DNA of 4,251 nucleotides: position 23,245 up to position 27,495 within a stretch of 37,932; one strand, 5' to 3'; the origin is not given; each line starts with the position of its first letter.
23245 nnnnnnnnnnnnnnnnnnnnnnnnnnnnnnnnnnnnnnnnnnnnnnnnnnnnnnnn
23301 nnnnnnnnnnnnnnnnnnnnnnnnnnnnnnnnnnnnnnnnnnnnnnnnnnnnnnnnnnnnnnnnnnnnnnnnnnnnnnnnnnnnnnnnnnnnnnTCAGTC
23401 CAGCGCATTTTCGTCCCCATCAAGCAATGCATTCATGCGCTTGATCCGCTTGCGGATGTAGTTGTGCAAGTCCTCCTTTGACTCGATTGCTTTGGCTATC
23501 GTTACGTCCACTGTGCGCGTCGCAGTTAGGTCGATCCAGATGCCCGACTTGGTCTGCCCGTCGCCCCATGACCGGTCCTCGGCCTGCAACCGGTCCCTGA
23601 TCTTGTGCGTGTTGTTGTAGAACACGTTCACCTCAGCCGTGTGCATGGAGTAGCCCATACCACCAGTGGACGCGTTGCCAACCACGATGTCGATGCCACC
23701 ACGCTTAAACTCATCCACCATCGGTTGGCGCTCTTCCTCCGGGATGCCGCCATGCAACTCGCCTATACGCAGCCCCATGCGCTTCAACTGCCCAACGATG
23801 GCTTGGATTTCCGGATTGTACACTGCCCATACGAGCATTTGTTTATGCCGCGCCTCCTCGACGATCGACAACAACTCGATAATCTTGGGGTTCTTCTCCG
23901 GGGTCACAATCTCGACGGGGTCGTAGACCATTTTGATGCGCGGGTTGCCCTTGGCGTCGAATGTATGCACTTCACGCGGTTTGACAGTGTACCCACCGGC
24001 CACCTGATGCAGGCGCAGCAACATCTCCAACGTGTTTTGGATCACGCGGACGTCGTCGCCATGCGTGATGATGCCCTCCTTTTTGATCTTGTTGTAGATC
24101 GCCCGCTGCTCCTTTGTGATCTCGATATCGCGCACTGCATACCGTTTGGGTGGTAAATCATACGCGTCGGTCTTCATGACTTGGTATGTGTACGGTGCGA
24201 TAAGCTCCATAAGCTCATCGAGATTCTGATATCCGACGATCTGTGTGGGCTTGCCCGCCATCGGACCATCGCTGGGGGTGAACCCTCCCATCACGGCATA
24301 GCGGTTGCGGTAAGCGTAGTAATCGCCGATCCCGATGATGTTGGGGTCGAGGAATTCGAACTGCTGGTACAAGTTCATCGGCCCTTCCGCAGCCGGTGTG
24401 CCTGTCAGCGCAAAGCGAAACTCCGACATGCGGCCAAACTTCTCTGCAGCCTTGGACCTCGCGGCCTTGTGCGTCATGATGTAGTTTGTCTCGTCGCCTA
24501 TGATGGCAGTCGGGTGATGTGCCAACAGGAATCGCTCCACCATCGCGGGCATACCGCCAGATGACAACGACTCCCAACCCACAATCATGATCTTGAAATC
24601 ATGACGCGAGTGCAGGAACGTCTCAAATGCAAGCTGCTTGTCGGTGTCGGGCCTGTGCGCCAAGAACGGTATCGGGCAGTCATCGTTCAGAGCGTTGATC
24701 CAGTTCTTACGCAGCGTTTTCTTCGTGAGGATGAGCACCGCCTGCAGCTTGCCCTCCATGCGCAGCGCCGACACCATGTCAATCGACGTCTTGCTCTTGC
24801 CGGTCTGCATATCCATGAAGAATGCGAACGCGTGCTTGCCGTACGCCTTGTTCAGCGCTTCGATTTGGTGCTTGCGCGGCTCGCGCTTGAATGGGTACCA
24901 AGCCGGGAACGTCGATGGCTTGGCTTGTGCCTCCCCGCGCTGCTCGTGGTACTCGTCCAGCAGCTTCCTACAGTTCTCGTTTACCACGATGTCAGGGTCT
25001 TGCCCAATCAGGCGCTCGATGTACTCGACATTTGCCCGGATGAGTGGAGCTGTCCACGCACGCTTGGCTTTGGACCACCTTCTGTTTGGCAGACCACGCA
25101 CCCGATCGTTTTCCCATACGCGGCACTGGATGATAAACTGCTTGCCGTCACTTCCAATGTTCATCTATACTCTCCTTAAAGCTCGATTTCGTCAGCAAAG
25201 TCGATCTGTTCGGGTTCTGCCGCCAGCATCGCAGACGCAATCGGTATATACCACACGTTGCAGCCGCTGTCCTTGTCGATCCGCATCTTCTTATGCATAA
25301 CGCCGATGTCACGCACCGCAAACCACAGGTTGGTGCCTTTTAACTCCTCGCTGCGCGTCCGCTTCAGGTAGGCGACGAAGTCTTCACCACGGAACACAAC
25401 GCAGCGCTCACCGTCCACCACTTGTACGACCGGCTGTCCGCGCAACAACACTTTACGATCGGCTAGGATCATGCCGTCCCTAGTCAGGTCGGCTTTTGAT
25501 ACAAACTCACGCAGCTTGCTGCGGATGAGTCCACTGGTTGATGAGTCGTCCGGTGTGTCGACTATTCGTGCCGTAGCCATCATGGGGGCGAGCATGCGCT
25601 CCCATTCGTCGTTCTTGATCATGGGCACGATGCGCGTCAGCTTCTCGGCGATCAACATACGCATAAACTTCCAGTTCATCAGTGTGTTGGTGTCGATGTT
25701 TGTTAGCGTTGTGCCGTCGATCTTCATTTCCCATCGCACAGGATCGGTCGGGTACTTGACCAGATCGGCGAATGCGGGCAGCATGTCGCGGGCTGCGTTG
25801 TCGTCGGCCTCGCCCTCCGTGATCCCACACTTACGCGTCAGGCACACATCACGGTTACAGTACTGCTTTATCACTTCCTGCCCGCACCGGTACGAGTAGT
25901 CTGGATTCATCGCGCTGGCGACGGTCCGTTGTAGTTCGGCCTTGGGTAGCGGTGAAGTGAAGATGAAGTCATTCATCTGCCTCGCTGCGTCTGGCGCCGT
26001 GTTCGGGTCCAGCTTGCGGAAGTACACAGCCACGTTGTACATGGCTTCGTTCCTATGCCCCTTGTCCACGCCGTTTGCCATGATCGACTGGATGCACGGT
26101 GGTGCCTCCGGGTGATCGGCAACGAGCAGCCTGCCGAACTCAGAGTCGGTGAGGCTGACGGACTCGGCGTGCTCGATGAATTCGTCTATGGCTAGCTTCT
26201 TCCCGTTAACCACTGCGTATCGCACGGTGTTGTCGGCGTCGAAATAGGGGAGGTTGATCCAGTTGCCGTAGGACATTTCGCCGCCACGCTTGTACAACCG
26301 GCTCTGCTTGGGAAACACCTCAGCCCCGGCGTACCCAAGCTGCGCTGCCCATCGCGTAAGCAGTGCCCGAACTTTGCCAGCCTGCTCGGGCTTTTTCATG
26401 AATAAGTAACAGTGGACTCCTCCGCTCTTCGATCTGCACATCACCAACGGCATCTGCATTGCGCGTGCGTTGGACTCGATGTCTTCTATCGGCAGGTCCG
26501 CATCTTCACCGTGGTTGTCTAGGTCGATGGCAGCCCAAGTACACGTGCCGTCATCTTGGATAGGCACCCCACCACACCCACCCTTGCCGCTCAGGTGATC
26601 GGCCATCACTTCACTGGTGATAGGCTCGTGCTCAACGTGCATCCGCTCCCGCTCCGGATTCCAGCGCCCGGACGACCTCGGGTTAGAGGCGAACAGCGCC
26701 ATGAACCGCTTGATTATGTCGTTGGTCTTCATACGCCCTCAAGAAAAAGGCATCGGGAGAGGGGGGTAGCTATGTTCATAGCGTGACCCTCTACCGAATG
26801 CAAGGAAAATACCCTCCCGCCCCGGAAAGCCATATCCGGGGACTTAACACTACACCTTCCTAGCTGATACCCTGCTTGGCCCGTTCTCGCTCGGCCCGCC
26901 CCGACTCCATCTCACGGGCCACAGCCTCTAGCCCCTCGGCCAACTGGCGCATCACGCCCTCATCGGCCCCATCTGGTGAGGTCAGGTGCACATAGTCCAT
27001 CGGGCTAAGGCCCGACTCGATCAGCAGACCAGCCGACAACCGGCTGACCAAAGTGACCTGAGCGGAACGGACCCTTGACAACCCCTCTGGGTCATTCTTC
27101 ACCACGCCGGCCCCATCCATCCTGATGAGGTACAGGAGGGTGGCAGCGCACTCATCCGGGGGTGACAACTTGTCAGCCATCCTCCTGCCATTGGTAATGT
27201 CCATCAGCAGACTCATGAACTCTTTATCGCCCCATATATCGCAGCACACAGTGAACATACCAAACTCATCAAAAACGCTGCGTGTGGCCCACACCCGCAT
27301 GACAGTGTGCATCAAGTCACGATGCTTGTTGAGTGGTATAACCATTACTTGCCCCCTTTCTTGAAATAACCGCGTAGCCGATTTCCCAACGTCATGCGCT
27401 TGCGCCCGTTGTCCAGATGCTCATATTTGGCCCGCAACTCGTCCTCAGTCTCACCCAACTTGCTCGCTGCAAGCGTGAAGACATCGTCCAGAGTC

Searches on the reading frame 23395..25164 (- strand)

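Call 126: search_protein_families(library=pfam, proteins=[window:23395-25164:-], max_evalue=0.001)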
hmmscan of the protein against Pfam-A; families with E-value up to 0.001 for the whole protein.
window:23395-25164:- (589 aa): 3 families
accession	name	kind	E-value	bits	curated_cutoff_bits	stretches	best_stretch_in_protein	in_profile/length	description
PF00176.29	SNF2-rel_dom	-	2.5e-17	63.3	24.9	1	116-388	23-284/290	SNF2-related domain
PF00271.37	Helicase_C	-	2.5e-09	37.8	23.5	1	427-532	5-106/110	Helicase conserved C-terminal domain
PF04851.21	ResIII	-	0.0001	22.7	22.5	1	95-258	3-163/164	Type III restriction enzyme, res subunit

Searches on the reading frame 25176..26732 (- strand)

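Call 126: search_protein_families(library=pfam, proteins=[window:25176-26732:-], max_evalue=0.001)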
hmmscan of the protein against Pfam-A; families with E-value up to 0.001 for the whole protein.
window:25176-26732:- (518 aa): 2 families
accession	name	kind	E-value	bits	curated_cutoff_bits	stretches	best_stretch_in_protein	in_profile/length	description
PF22548.2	AEP-TOTE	-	1.5e-13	51.3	27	1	32-166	55-192/230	TOTE conflict system, Archaeo-Eukaryotic Primase domain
PF08708.16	PriCT_1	-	7.2e-06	26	21.1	1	218-277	4-64/67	Primase C terminal 1 (PriCT-1)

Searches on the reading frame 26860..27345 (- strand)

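Call 78: search_protein_families(library=pfam, alignment_id=A6, max_evalue=0.05)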
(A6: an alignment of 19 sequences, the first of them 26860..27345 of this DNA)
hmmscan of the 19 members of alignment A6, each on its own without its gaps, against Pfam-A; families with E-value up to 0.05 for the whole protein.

A. member 1, window:26860-27345:- (161 aa): 0 families

B. families by the number of members that match (of 19 scanned): 11 families
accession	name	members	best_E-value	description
PF19474.4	DUF6011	1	9.2e-09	Family of unknown function (DUF6011)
PF01844.29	HNH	1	1.7e-05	HNH endonuclease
PF05119.17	Terminase_4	1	2.5e-05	Phage terminase, small subunit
PF15740.10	PPP1R26_N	1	0.0023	Protein phosphatase 1 regulatory subunit 26 N-terminus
PF10269.14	Tmemb_185A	1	0.007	Transmembrane Fragile-X-F protein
PF10277.15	Frag1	1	0.0079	Frag1/DRAM/Sfk1 family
PF05086.17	Dicty_REP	1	0.013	Dictyostelium (Slime Mold) REP protein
PF12095.13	CRR7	1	0.024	Protein CHLORORESPIRATORY REDUCTION 7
PF14279.12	HNH_5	1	0.024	HNH endonuclease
PF11871.13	DUF3391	1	0.033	Domain of unknown function (DUF3391)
PF18402.7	Thioredoxin_14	1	0.04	Thioredoxin-like domain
